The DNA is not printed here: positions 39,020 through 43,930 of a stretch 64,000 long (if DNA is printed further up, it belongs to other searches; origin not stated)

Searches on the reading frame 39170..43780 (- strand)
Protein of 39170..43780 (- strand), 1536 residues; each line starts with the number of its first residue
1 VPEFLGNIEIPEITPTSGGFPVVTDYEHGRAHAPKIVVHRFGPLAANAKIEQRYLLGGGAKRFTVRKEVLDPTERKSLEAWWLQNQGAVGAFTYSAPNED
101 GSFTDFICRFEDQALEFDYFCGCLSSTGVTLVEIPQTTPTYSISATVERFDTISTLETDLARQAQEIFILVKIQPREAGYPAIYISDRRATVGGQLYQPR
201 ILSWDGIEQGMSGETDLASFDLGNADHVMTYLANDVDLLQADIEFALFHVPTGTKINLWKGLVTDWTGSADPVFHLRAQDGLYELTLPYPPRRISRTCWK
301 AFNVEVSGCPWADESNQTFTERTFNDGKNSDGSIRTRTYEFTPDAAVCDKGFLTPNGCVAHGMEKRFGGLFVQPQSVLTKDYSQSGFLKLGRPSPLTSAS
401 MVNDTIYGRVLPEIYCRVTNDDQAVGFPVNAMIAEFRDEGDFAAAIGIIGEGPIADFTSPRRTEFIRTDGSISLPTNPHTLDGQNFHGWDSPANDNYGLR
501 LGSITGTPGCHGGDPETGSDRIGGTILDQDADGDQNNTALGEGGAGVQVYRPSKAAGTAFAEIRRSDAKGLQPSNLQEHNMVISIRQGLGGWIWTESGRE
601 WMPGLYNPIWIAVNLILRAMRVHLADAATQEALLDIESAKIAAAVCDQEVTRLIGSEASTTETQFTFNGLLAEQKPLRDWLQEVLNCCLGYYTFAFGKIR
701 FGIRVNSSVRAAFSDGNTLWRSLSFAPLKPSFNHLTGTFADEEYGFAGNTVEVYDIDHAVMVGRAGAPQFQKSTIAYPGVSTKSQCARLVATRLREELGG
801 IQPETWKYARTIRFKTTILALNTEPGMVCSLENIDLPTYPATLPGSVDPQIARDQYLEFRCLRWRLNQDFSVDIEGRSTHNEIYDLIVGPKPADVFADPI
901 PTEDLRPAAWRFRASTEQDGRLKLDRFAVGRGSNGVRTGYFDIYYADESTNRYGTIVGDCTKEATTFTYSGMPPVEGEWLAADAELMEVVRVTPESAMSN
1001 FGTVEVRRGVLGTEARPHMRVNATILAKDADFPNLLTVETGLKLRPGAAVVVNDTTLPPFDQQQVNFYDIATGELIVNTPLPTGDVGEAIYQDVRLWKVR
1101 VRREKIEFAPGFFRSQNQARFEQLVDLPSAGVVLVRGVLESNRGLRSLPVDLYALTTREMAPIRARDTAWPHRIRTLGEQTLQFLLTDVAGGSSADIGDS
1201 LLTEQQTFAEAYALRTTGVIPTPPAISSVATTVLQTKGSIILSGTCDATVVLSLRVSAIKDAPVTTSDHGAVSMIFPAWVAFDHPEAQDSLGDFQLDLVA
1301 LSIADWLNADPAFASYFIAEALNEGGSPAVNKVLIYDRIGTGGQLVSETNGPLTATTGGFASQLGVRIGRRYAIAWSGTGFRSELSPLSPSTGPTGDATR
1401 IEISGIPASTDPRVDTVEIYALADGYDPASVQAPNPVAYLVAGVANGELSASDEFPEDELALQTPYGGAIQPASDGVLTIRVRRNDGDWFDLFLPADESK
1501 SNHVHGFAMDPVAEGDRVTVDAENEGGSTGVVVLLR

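Call 10: search_protein_families(library=phrogs, proteins=[window:39170-43780:-], max_evalue=0.001)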
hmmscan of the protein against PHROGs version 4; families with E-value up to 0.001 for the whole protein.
window:39170-43780:- (1536 aa): 1 family
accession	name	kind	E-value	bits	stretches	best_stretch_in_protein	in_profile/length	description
phrog_31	-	tail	7.9e-10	38.1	1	607-828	533-737/1565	central tail fiber J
